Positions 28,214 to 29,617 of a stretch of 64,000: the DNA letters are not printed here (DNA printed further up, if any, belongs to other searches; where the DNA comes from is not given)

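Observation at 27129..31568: Self-contained operon coupling a TPP-dependent 2-oxoacid E1 alpha/beta to amino-sugar synthesis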

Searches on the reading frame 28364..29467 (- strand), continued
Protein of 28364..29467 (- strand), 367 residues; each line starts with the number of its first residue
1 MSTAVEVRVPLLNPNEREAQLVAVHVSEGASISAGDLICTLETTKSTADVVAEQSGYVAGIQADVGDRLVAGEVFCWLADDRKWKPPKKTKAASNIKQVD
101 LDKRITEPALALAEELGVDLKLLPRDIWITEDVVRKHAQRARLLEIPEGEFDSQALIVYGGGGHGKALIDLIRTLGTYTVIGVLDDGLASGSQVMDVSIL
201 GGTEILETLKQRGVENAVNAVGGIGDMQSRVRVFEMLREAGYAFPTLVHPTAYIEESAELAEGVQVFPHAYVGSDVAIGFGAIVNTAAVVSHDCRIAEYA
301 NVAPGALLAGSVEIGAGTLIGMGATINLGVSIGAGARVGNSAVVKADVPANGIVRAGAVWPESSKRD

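Call 27: search_protein_representatives(protein=window:28364-29467:-)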
Query: 367 residues. Proteins with E-value up to 0.001 (for the whole library): 29418; up to 1e-10: 16580; up to 1e-30: 534. The best 150 are listed.
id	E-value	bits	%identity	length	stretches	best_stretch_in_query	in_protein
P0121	3.7e-106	371.6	49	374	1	3-362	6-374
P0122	1.5e-102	359.8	49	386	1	7-362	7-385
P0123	2.2e-100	352.6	50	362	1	1-362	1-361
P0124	5.2e-98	344.8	48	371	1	2-361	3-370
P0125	3.9e-96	338.6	45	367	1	6-360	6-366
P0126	7.6e-93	327.8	45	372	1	2-362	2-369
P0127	1.2e-92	327.1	47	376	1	3-361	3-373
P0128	1.8e-91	323.3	46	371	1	7-362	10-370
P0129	3.7e-89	315.7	46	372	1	5-362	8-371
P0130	1.7e-88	313.5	45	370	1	6-362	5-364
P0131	5.6e-88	311.8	42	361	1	3-362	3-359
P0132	4.1e-87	309.0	46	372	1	7-362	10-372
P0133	1.7e-86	307.0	51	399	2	155-362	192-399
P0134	1.1e-84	301.0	56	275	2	192-362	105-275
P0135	1.7e-84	300.3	43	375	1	6-363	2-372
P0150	1.5e-63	231.5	38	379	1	4-362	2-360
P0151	1.1e-62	228.6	34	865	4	218-356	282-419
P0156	4.4e-59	216.8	38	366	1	5-355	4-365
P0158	2.9e-58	214.1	33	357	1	7-354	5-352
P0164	1.5e-56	208.4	32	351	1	5-354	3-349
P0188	5.6e-53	196.7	32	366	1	20-350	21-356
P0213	6.7e-50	186.6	31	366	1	6-354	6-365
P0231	4.2e-48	180.7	29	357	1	7-355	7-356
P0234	7.6e-48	179.8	31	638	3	155-358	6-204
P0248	3.7e-46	174.3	29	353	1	23-349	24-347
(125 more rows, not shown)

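Call 28: list_cluster_members(proteins=[P0158, P0164, P0188, P0213, P0231, P0248, P0150, P0156, P0151, P0234])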
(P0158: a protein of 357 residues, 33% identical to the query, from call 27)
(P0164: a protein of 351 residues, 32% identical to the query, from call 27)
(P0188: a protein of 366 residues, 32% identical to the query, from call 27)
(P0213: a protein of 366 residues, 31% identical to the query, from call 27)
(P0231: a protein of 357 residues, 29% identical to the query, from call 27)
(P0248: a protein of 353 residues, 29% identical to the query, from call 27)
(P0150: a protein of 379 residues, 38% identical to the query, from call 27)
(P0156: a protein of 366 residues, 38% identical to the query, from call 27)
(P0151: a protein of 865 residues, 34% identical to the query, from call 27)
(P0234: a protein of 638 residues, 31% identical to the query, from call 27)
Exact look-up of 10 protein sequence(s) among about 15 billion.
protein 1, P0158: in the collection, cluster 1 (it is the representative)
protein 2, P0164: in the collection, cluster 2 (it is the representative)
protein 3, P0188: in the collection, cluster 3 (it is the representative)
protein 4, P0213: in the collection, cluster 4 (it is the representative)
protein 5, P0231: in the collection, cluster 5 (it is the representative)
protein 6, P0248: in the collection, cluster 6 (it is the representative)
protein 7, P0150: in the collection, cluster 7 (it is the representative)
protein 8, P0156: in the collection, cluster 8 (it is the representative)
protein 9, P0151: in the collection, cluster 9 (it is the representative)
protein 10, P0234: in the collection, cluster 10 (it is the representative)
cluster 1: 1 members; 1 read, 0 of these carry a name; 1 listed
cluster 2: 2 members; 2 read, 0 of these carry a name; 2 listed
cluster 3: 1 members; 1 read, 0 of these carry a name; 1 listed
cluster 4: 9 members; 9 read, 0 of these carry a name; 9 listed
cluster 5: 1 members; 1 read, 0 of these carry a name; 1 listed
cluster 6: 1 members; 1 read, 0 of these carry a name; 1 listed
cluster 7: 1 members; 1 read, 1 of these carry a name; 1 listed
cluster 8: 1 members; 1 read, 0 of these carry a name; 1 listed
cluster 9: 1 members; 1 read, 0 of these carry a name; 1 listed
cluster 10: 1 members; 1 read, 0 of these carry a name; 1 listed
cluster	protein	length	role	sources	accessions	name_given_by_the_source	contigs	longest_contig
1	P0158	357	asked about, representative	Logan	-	-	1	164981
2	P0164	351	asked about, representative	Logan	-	-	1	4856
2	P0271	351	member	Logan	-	-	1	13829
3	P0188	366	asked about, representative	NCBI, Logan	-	-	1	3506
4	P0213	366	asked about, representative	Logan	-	-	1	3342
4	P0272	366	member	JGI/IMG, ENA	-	-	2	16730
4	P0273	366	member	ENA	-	-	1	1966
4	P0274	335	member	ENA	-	-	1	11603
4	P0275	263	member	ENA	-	-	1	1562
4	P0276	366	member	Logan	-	-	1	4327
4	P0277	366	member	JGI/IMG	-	-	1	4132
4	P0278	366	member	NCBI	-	-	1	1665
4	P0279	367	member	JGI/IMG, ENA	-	-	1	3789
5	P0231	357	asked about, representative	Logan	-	-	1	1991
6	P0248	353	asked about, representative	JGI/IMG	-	-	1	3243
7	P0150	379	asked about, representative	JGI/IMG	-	sugar O-acyltransferase (sialic acid O-acetyltransferase NeuD family)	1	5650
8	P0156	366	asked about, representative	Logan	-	-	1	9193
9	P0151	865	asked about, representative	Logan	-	-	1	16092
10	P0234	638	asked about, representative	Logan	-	-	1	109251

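Call 30: find_encoding_contigs(protein=P0158, flank=8000, max_places=2)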
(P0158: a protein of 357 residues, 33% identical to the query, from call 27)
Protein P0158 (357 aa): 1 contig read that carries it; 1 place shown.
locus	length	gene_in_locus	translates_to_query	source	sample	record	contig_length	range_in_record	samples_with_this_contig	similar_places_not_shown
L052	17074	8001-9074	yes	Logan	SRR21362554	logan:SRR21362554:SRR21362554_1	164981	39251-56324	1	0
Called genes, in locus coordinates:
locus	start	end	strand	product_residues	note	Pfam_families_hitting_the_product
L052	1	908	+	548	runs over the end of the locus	PF00795:CN_hydrolase, PF02540:NAD_synthase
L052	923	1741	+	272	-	-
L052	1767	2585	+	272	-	PF02706:Wzz (faint)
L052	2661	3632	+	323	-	PF01073:3Beta_HSD, PF01370:Epimerase, PF02719:Polysacc_synt_2, PF04321:RmlD_sub_bind, PF05368:NmrA, PF07993:NAD_binding_4, PF13460:NAD_binding_10, PF16363:GDP_Man_Dehyd, +1 more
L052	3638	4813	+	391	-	PF01041:DegT_DnrJ_EryC1, PF00155:Aminotran_1_2 (weak)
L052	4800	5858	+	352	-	PF00571:CBS (weak), PF00483:NTP_transferase, PF12804:NTP_transf_3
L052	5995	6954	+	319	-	PF00676:E1_dh, PF13292:DXP_synthase_N, PF02775:TPP_enzyme_C (weak)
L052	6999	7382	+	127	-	PF02779:Transket_pyr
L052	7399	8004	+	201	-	PF02780:Transketolase_C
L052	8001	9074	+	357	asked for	PF00364:Biotin_lipoyl, PF25087:GMPPB_C (faint), PF17836:PglD_N, PF00132:Hexapep (weak)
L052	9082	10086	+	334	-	PF03102:NeuB, PF08666:SAF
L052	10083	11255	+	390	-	PF02350:Epimerase_2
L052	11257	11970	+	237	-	PF02348:CTP_transf_3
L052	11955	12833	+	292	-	PF00977:His_biosynth, PF01207:Dus (faint), PF03060:NMO (faint)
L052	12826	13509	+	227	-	PF00117:GATase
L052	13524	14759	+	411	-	-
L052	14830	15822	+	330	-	PF01073:3Beta_HSD, PF01370:Epimerase, PF02719:Polysacc_synt_2, PF04321:RmlD_sub_bind, PF07993:NAD_binding_4, PF13460:NAD_binding_10 (weak), PF16363:GDP_Man_Dehyd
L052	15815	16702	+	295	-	PF01370:Epimerase, PF04321:RmlD_sub_bind, PF07993:NAD_binding_4 (weak)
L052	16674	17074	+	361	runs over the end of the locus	PF03102:NeuB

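Call 31: find_encoding_contigs(protein=P0272, flank=8000, max_places=2)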
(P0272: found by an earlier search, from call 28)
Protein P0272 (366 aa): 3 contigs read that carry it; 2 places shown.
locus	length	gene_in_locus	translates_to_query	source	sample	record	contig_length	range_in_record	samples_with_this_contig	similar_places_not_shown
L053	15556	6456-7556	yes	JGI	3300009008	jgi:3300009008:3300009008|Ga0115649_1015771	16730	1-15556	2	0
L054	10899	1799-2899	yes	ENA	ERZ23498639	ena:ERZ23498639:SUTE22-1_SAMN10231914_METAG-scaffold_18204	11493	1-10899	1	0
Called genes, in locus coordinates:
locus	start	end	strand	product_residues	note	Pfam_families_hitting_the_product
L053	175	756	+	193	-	PF03102:NeuB, PF08666:SAF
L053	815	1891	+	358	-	PF04443:LuxE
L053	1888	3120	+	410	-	PF05893:LuxC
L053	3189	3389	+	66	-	-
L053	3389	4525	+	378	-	PF01041:DegT_DnrJ_EryC1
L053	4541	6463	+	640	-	PF00676:E1_dh, PF02779:Transket_pyr, PF02780:Transketolase_C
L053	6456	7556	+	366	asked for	PF17836:PglD_N, PF25084:LbH_EIF2B, PF25087:GMPPB_C, PF00132:Hexapep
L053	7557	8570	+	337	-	PF03102:NeuB, PF08666:SAF (faint)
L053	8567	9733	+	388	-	PF02350:Epimerase_2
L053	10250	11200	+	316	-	PF01522:Polysacc_deac_1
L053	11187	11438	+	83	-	-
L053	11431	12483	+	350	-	PF00571:CBS (faint), PF00483:NTP_transferase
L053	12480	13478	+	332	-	PF01408:GFO_IDH_MocA, PF22725:GFO_IDH_MocA_C3, PF02894:GFO_IDH_MocA_C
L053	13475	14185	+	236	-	PF02348:CTP_transf_3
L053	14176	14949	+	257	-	PF00106:adh_short, PF01370:Epimerase (weak), PF08659:KR (weak), PF13561:adh_short_C2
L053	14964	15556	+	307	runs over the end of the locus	PF00685:Sulfotransfer_1, PF13469:Sulfotransfer_3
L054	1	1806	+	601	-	?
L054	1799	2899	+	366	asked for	PF17836:PglD_N, PF25084:LbH_EIF2B, PF25087:GMPPB_C, PF00132:Hexapep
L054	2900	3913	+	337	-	PF03102:NeuB, PF08666:SAF (faint)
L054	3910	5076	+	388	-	PF02350:Epimerase_2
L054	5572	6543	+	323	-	PF01522:Polysacc_deac_1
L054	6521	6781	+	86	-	-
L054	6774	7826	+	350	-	PF00571:CBS (faint), PF00483:NTP_transferase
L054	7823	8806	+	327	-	PF01408:GFO_IDH_MocA, PF02894:GFO_IDH_MocA_C, PF22725:GFO_IDH_MocA_C3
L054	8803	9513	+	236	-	PF02348:CTP_transf_3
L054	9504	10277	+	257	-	PF00106:adh_short, PF01370:Epimerase (weak), PF08659:KR (weak), PF13561:adh_short_C2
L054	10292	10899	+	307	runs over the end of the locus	PF00685:Sulfotransfer_1, PF13469:Sulfotransfer_3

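Call 34: search_solved_structures(query=window:28364-29467:-, max_evalue=0.001, show_alignments=3)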
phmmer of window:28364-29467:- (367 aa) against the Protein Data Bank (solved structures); distinct sequences matched with E-value up to 0.001: 54.
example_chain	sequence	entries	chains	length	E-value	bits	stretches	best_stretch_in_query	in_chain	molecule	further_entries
4ea7_A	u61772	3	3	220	2.1e-27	99.4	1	156-351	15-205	Perosamine N-acetyltransferase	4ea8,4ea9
4m98_A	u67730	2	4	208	2.4e-27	99.2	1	154-357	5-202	Pilin glycosylation protein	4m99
4eaa_A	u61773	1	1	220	2e-26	96.2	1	156-351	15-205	Perosamine N-acetyltransferase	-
4eab_A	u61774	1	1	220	6.8e-26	94.4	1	156-351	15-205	Perosamine N-acetyltransferase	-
7txp_A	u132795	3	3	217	8.5e-23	84.3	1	155-354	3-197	VioB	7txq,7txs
3bss_A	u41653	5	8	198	2.8e-17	66.1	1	223-347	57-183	Acetyltransferase | UDP-N-acetylbacillosamine N-acetyltransferase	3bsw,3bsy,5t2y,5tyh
2vhe_A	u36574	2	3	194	2.9e-17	66.1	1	223-347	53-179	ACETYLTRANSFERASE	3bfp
2npo_A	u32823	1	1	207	3.4e-17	65.8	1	223-347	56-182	Acetyltransferase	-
4m9c_A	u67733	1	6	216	3.7e-14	55.8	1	156-352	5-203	Bacterial transferase hexapeptide (Three repeats) family protein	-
4eqy_A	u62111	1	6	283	5.7e-13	51.9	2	245-302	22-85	Acyl-[acyl-carrier-protein]--UDP-N-acetylglucosamine O-acyltransferase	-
7l7y_AAA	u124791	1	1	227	3.5e-12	49.3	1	154-355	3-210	Putative acetyl transferase protein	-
7l7z_AAA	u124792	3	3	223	4e-12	49.2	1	153-354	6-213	Putative acetyl transferase protein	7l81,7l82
3r0s_A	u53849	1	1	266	7.4e-12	48.3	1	248-340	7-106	Acyl-[acyl-carrier-protein]--UDP-N-acetylglucosamine O-acyltransferase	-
3t57_A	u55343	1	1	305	1.8e-09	40.4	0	246-326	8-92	UDP-N-acetylglucosamine O-acyltransferase domain-containing protein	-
4e6t_A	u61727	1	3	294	2.4e-08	36.8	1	239-299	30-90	Acyl-[acyl-carrier-protein]--UDP-N-acetylglucosamine O-acyltransferase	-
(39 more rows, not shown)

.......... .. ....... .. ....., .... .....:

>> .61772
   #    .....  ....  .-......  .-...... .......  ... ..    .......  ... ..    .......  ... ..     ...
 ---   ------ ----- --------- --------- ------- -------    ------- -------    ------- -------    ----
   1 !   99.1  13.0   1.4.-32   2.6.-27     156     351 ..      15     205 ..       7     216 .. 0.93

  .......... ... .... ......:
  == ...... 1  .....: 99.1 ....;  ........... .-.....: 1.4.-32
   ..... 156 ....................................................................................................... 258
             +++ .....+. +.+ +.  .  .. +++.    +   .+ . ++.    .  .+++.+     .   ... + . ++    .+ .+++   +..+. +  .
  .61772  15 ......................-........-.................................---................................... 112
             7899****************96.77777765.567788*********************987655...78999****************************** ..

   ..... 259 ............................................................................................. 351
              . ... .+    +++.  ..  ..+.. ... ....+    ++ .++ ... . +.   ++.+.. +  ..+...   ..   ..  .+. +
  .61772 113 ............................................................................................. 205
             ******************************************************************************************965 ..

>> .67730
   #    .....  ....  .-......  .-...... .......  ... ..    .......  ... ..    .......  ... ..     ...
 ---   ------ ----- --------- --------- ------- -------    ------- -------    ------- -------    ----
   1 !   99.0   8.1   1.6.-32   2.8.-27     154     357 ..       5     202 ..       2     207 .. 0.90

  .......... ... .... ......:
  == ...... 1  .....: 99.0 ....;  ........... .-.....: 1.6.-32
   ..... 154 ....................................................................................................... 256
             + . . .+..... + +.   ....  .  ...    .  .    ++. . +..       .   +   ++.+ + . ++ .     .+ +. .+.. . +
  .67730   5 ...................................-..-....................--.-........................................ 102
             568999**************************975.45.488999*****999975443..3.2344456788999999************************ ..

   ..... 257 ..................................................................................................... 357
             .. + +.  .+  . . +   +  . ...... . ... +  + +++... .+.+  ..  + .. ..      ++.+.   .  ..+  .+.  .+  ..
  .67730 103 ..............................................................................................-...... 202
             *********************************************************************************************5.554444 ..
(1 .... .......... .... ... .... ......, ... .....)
